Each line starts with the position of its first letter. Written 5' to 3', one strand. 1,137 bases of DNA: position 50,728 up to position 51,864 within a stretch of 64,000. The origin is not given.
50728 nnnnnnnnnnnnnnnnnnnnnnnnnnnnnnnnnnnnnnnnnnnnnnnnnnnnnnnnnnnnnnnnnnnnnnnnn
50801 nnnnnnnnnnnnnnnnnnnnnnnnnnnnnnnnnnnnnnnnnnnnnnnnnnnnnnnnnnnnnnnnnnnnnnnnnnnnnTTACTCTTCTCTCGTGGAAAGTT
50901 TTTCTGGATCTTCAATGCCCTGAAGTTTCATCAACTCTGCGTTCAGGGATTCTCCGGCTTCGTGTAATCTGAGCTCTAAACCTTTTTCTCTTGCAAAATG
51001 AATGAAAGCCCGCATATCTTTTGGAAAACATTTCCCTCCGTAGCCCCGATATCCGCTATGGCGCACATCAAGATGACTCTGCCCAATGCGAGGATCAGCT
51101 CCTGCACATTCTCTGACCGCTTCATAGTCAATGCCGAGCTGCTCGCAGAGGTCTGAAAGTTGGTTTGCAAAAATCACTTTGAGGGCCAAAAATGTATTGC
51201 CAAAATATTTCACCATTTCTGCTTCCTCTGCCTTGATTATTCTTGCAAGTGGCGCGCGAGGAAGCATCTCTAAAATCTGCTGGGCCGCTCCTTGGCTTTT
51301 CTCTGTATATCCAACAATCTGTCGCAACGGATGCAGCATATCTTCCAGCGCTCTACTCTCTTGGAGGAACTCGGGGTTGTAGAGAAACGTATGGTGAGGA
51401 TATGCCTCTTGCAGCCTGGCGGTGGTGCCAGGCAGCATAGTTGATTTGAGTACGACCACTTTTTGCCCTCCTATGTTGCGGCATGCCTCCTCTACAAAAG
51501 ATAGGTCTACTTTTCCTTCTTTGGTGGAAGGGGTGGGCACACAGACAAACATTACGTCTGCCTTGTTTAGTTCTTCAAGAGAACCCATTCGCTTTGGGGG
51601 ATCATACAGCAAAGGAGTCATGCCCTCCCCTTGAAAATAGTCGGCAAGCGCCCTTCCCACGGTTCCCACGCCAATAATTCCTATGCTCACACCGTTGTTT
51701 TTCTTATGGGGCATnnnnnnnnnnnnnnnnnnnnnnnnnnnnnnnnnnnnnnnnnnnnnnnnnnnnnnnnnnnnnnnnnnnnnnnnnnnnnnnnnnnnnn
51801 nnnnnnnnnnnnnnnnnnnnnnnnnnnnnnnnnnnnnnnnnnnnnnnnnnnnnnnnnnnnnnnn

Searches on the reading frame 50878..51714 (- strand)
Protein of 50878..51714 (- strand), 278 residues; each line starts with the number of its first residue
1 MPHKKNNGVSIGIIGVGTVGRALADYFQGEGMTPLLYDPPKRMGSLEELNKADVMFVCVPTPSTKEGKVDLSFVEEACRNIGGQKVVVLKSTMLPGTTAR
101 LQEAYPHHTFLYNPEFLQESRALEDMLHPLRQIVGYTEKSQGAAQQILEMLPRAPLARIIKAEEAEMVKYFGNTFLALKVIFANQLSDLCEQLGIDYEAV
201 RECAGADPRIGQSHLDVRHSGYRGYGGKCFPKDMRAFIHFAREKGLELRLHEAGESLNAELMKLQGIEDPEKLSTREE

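Call 3: search_protein_families(library=pfam, proteins=[window:50878-51714:-], max_evalue=0.01)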
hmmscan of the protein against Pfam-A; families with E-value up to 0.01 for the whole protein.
window:50878-51714:- (278 aa): 4 families
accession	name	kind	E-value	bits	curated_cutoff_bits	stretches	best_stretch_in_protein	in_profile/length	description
PF00984.24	UDPG_MGDP_dh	-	4.4e-28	97.7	25.4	1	163-259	1-93/94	UDP-glucose/GDP-mannose dehydrogenase family, central domain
PF03721.20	UDPG_MGDP_dh_N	-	2.3e-22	79.9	27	1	48-144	73-183/187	UDP-glucose/GDP-mannose dehydrogenase family, NAD binding domain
PF02826.25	2-Hacid_dh_C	-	1.5e-05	24.9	25.1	1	3-64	31-105/178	D-isomer specific 2-hydroxyacid dehydrogenase, NAD binding domain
PF03807.23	F420_oxidored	-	0.0088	17.1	21.6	0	11-31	2-22/94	NADP oxidoreductase coenzyme F420-dependent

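Call 4: search_protein_families(library=ncbifam, proteins=[window:50878-51714:-], max_evalue=0.01)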
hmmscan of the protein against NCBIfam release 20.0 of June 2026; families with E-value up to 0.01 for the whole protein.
window:50878-51714:- (278 aa): 9 families
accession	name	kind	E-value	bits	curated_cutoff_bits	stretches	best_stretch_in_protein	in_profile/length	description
TIGR03026.1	NDP-sugDHase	subfamily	8.4e-56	189.5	189.8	1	48-260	73-295/413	nucleotide sugar dehydrogenase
NF041297.1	UDPGDh_AglM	equivalog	5.8e-40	137.5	670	1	47-259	70-298/429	UDP-glucose 6-dehydrogenase AglM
NF047673.2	TeichurnBiosyTuaD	equivalog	2.8e-38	132.2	700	1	48-258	74-290/439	UDP-glucose 6-dehydrogenase TuaD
NF011631.0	PRK15057.1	equivalog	2.5e-24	86.1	757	1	50-237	72-261/388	UDP-glucose 6-dehydrogenase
NF040825.1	UDPMaNacDH_Arch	equivalog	1.1e-18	67.3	750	1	46-244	70-273/418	UDP-N-acetyl-D-mannosamine dehydrogenase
NF008286.0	PRK11064.1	equivalog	7.8e-14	51.1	459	1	49-230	73-267/420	UDP-N-acetyl-D-mannosamine dehydrogenase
NF011729.0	PRK15182.1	equivalog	0.00031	19.6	592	1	45-259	70-291/425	Vi polysaccharide biosynthesis UDP-N-acetylglucosamine C-6 dehydrogenase TviB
NF001309.0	PRK00257.1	equivalog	0.00036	19.6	434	1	8-68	116-182/379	4-phosphoerythronate dehydrogenase PdxB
NF011966.0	PRK15438.1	equivalog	0.0067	15.5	687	1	10-54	118-170/378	4-phosphoerythronate dehydrogenase PdxB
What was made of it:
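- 50878..51714 (-): Short nucleotide-sugar dehydrogenase (UGDH family), 278 aa. It has the NAD-binding and central domains with the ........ catalytic-Cys motif, but no C-terminal UDP-binding domain. It sits directly upstream of cysC. Only PF03721 and PF00984 match; TIGR03026 matches model positions 73-295 of 413 (calls 3, 4).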

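Call 48: search_protein_representatives(protein=window:50878-51714:-)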
Query: 278 residues. Proteins with E-value up to 0.001 (for the whole library): 17123; up to 1e-10: 9137; up to 1e-30: 697. The best 150 are listed.
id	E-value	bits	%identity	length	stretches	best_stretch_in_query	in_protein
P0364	1.5e-99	349.3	56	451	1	4-276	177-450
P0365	3.3e-83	295.7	52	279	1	9-272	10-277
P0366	5.6e-81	288.4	53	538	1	6-263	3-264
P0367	1.4e-76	274.0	50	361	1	10-269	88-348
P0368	4.5e-76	272.3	51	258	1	11-261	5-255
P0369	1.9e-74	266.9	51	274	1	14-261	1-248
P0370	2.7e-74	266.4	49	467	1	11-275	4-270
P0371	3.6e-74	266.0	48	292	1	7-263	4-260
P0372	4.8e-71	255.8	49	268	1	10-265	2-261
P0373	5.3e-71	255.7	49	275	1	10-258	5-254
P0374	4.4e-69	249.4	50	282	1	10-261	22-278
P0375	6.2e-69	248.9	56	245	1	9-239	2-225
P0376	1.6e-68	247.5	49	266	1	10-262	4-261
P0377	6.2e-67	242.3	52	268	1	10-248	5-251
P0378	8.4e-66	238.6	46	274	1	10-268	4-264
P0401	6.6e-56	206.1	38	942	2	51-259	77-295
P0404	2.3e-55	204.4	41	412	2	10-269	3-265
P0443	9.3e-49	182.7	46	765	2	6-241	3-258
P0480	1.1e-44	169.4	39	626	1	6-240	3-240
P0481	1.2e-44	169.2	41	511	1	9-242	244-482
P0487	7.4e-44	166.6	42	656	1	8-237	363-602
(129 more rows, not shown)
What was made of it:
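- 50878..51714 (-): It belongs to a large family of 255-295-aa proteins (call 48).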

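Call 49: search_protein_families(library=pfam, proteins=[P0364, P0366, P0367, P0370, P0401, P0404, P0443, P0480, P0481, P0487], max_evalue=0.0001)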
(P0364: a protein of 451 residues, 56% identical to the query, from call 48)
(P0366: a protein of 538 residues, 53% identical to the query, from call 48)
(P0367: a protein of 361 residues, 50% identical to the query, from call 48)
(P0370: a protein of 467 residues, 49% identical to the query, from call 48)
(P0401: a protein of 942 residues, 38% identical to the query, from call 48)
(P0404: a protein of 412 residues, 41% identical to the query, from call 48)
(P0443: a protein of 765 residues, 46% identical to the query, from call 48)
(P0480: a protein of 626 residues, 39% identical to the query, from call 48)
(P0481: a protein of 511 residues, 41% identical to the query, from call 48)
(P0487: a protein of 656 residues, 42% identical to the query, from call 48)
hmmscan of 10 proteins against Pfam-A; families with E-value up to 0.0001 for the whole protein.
P0364 (451 aa): 3 families
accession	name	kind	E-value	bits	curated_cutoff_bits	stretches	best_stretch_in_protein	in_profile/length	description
PF01583.26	APS_kinase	-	1.3e-56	191.3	21.1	1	5-153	1-152/152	Adenylylsulphate kinase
PF00984.24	UDPG_MGDP_dh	-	1.6e-25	89.5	25.4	1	338-433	2-93/94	UDP-glucose/GDP-mannose dehydrogenase family, central domain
PF03721.20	UDPG_MGDP_dh_N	-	6.3e-21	75.2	27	1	220-316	72-181/187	UDP-glucose/GDP-mannose dehydrogenase family, NAD binding domain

P0366 (538 aa): 5 families
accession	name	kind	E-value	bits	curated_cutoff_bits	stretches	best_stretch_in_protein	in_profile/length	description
PF00535.33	Glycos_transf_2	-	3.7e-31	108.7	23.3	1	272-432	1-164/168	Glycosyl transferase family 2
PF00984.24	UDPG_MGDP_dh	-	2.2e-26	92.2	25.4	1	165-260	2-93/94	UDP-glucose/GDP-mannose dehydrogenase family, central domain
PF03721.20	UDPG_MGDP_dh_N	-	2.7e-19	69.9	27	1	47-143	72-181/187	UDP-glucose/GDP-mannose dehydrogenase family, NAD binding domain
PF10111.15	Glyco_tranf_2_2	-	3.7e-15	56.6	27.3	1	273-476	2-221/276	Glycosyltransferase like family 2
PF13641.12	Glyco_tranf_2_3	-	5.2e-14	53.3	27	1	271-390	3-126/230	Glycosyltransferase like family 2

P0367 (361 aa): 6 families
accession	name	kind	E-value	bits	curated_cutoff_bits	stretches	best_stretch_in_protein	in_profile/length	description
PF00984.24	UDPG_MGDP_dh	-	3.1e-22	78.9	25.4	1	243-338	2-93/94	UDP-glucose/GDP-mannose dehydrogenase family, central domain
PF03721.20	UDPG_MGDP_dh_N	-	1.5e-16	61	27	1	127-221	74-181/187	UDP-glucose/GDP-mannose dehydrogenase family, NAD binding domain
PF01381.28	HTH_3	-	1.8e-11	44.3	23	1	8-62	1-54/55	Helix-turn-helix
PF13560.12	HTH_31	-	4.3e-07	30.6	27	1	5-59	3-57/64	Helix-turn-helix domain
PF12844.13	HTH_19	-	2.8e-05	24.4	30.2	1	6-64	2-59/64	Helix-turn-helix domain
PF13443.12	HTH_26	-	3.9e-05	24.3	22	0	8-65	2-59/63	Cro/C1-type HTH DNA-binding domain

P0370 (467 aa): 11 families
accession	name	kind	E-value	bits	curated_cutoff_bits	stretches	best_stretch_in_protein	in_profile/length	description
PF01370.27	Epimerase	-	3e-47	161.5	20.9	1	291-460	2-176/240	NAD dependent epimerase/dehydratase family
PF16363.11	GDP_Man_Dehyd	-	1.9e-35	123.3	27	1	291-464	1-191/332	GDP-mannose 4,6 dehydratase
PF00984.24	UDPG_MGDP_dh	-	6.9e-21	74.6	25.4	1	159-254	2-93/94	UDP-glucose/GDP-mannose dehydrogenase family, central domain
PF03721.20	UDPG_MGDP_dh_N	-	2.3e-20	73.4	27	1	42-136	74-180/187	UDP-glucose/GDP-mannose dehydrogenase family, NAD binding domain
PF01073.25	3Beta_HSD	-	4.4e-15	55.9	22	1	291-460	1-185/280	3-beta hydroxysteroid dehydrogenase/isomerase family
PF02719.21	Polysacc_synt_2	-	4.8e-12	46.1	20.2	1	291-399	2-125/293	Polysaccharide biosynthesis protein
PF13460.12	NAD_binding_10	-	6.4e-12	46.1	27.2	1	294-436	1-130/184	NAD(P)H-binding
PF05368.20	NmrA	-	2.6e-07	31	27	1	287-406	2-111/298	NmrA-like family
PF04321.23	RmlD_sub_bind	-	3.1e-07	30.2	27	1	291-458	4-153/287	RmlD substrate binding domain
PF07993.18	NAD_binding_4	-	7.5e-06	25.7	20.1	0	292-326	1-35/258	Male sterility protein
PF03807.23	F420_oxidored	-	4e-05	24.6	21.6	0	295-318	6-30/94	NADP oxidoreductase coenzyme F420-dependent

P0401 (942 aa): 13 families
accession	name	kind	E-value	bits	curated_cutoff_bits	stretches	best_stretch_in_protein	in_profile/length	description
PF03721.20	UDPG_MGDP_dh_N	-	1e-99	332.1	27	2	477-654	2-182/187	UDP-glucose/GDP-mannose dehydrogenase family, NAD binding domain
PF03720.21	UDPG_MGDP_dh_C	-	1.9e-68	227.8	30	2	318-417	1-102/103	UDP-glucose/GDP-mannose dehydrogenase family, UDP binding domain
PF00984.24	UDPG_MGDP_dh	-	5.4e-68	225.6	25.4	2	203-295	1-93/94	UDP-glucose/GDP-mannose dehydrogenase family, central domain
PF07992.20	Pyr_redox_2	-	2.6e-11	43.9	26.1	1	445-508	106-175/291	Pyridine nucleotide-disulphide oxidoreductase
PF02558.23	ApbA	-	2.8e-10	40.4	22.2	0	478-557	1-74/150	Ketopantoate reductase PanE/ApbA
PF01210.29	NAD_Gly3P_dh_N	-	5e-10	40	23.1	0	477-617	1-126/158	NAD-dependent glycerol-3-phosphate dehydrogenase N-terminus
PF03807.23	F420_oxidored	-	6.5e-10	39.9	21.6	0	477-558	1-68/94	NADP oxidoreductase coenzyme F420-dependent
PF00070.33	Pyr_redox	-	1.5e-07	32.3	22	0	3-32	1-30/82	Pyridine nucleotide-disulphide oxidoreductase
PF02737.24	3HCDH_N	-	2.1e-07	31.4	22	0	477-553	1-82/180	3-hydroxyacyl-CoA dehydrogenase, NAD binding domain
PF13450.12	NAD_binding_8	-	8.4e-07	29.6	21.9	0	480-506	1-27/68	NAD(P)-binding Rossmann-like domain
PF01266.30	DAO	-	5.9e-06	26.5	27.9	0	478-506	2-30/353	FAD dependent oxidoreductase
PF01262.27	AlaDh_PNT_C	-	3e-05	24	23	0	471-510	24-63/214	Alanine dehydrogenase/PNT, C-terminal domain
PF02826.25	2-Hacid_dh_C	-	4.7e-05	23.3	25.1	0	459-510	19-71/178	D-isomer specific 2-hydroxyacid dehydrogenase, NAD binding domain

P0404 (412 aa): 2 families
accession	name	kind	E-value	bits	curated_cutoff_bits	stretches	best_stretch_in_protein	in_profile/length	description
PF00984.24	UDPG_MGDP_dh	-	2.7e-33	114.4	25.4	1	162-254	2-92/94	UDP-glucose/GDP-mannose dehydrogenase family, central domain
PF03721.20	UDPG_MGDP_dh_N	-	1.6e-20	73.9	27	1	36-140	68-182/187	UDP-glucose/GDP-mannose dehydrogenase family, NAD binding domain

P0443 (765 aa): 4 families
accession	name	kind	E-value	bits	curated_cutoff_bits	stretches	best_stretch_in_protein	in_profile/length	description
PF03721.20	UDPG_MGDP_dh_N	-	1.4e-20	74.1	27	1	47-146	70-183/187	UDP-glucose/GDP-mannose dehydrogenase family, NAD binding domain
PF14528.11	LAGLIDADG_3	-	7.4e-14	52.2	22.5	1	538-613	5-75/82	LAGLIDADG-like domain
PF00984.24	UDPG_MGDP_dh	-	2.7e-10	40.6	25.4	1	175-263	2-80/94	UDP-glucose/GDP-mannose dehydrogenase family, central domain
PF14890.11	Intein_splicing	-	1e-08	35.6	35.8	1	267-686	37-155/155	Intein splicing domain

P0480 (626 aa): 6 families
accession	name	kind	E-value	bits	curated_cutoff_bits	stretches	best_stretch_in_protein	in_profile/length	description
PF07478.18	Dala_Dala_lig_C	-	3.5e-34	118.6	24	1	432-612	26-203/204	D-ala D-ala ligase C-terminus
PF01820.27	Dala_Dala_lig_N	-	6.5e-20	72.3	34.6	1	300-391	1-121/121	D-ala D-ala ligase N-terminus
PF00984.24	UDPG_MGDP_dh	-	1.7e-17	63.8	25.4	1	163-262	1-93/94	UDP-glucose/GDP-mannose dehydrogenase family, central domain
PF03721.20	UDPG_MGDP_dh_N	-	1.9e-15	57.3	27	1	44-137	71-179/187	UDP-glucose/GDP-mannose dehydrogenase family, NAD binding domain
PF02655.19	ATP-grasp_3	-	4e-10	40.5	23.2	1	427-583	18-155/160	ATP-grasp domain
PF02222.28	ATP-grasp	-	4.6e-05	23.6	27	0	409-511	3-100/179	ATP-grasp domain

P0481 (511 aa): 4 families
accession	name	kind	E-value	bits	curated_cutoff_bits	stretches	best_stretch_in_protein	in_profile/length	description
PF00483.29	NTP_transferase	-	6.4e-36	124.6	21.2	1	2-233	1-239/245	Nucleotidyl transferase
PF03721.20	UDPG_MGDP_dh_N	-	3.4e-25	89.2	27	1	286-381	75-181/187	UDP-glucose/GDP-mannose dehydrogenase family, NAD binding domain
PF00984.24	UDPG_MGDP_dh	-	2.5e-24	85.6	25.4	1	403-498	2-92/94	UDP-glucose/GDP-mannose dehydrogenase family, central domain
PF12804.13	NTP_transf_3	-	1e-07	32.7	27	1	3-128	1-119/160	MobA-like NTP transferase domain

P0487 (656 aa): 7 families
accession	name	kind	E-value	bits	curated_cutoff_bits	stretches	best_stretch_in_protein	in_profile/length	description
PF00534.26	Glycos_transf_1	-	1.1e-29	103.7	26.4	1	185-298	12-129/172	Glycosyl transferases group 1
PF13692.12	Glyco_trans_1_4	-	1.2e-24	87.6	27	1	189-314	2-134/142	Glycosyl transferases group 1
PF00984.24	UDPG_MGDP_dh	-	4.1e-16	59.3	25.4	1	521-608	1-77/94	UDP-glucose/GDP-mannose dehydrogenase family, central domain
PF03721.20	UDPG_MGDP_dh_N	-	1.4e-14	54.5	27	1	402-495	71-179/187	UDP-glucose/GDP-mannose dehydrogenase family, NAD binding domain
PF13439.12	Glyco_transf_4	-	7.1e-13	49.4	28.5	1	57-170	53-169/170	Glycosyltransferase Family 4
PF13579.12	Glyco_trans_4_4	-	9.7e-12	45.9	29.7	1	32-164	20-156/158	Glycosyl transferase 4-like domain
PF20706.3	GT4-conflict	-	7e-08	32.3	26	1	129-307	139-327/385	Family 4 Glycosyltransferase in conflict systems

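Call 63: search_solved_structures(query=window:50878-51714:-, max_evalue=1e-10, show_alignments=1)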
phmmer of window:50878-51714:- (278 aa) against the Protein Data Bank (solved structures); distinct sequences matched with E-value up to 1e-10: 28.
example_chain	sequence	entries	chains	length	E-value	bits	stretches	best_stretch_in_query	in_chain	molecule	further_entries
3vtf_A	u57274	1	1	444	5.2e-35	124.5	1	49-258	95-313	UDP-glucose 6-dehydrogenase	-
2y0c_A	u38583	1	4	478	5.3e-32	114.6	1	51-261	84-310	UDP-GLUCOSE DEHYDROGENASE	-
2y0d_A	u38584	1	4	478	5.7e-32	114.5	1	51-261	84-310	UDP-GLUCOSE DEHYDROGENASE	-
2y0e_A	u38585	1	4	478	5.8e-32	114.5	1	51-261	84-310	UDP-GLUCOSE DEHYDROGENASE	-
4a7p_A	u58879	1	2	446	2.5e-31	112.4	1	47-260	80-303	UDP-GLUCOSE DEHYDROGENASE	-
3gg2_A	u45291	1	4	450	2.1e-30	109.3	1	49-260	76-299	Sugar dehydrogenase, UDP-glucose/GDP-mannose dehydrogenase family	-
1mfz_A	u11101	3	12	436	1.3e-26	96.9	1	51-246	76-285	GDP-mannose 6-dehydrogenase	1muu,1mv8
3phl_A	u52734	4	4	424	2.4e-23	86.2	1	50-237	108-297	UDP-glucose 6-dehydrogenase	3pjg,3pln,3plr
3pid_A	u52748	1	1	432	2.5e-23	86.2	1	50-237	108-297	UDP-glucose 6-dehydrogenase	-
3tf5_A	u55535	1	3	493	2.1e-20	76.6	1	49-241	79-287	UDP-glucose 6-dehydrogenase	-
6c4j_A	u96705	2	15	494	2.4e-20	76.4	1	49-241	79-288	UDP-glucose 6-dehydrogenase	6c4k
3prj_A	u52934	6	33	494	3e-20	76.1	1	49-241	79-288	UDP-glucose 6-dehydrogenase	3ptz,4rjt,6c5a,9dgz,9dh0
3tdk_A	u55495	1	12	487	3e-20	76.1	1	49-241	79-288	UDP-glucose 6-dehydrogenase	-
5vr8_A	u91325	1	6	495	3e-20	76.1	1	49-241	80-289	UDP-glucose 6-dehydrogenase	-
4edf_A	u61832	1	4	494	3.1e-20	76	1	49-241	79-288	UDP-glucose 6-dehydrogenase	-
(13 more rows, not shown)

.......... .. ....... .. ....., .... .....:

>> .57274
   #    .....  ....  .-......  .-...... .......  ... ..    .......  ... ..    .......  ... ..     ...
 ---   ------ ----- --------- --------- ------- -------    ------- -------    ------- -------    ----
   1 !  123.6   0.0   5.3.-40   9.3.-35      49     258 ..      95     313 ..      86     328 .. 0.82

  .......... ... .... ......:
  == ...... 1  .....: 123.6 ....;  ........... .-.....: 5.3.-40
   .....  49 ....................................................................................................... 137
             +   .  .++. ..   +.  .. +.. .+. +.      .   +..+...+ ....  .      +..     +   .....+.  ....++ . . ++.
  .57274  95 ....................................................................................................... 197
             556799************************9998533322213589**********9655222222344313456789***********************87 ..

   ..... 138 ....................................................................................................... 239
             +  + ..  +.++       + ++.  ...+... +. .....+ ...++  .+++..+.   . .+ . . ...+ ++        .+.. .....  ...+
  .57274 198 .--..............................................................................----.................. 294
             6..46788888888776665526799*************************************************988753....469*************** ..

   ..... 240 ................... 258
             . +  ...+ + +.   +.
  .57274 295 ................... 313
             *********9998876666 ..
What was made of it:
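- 50878..51714 (-): It aligns to residues 95-313 of the 444-aa UGDH 3vtf (call 63).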
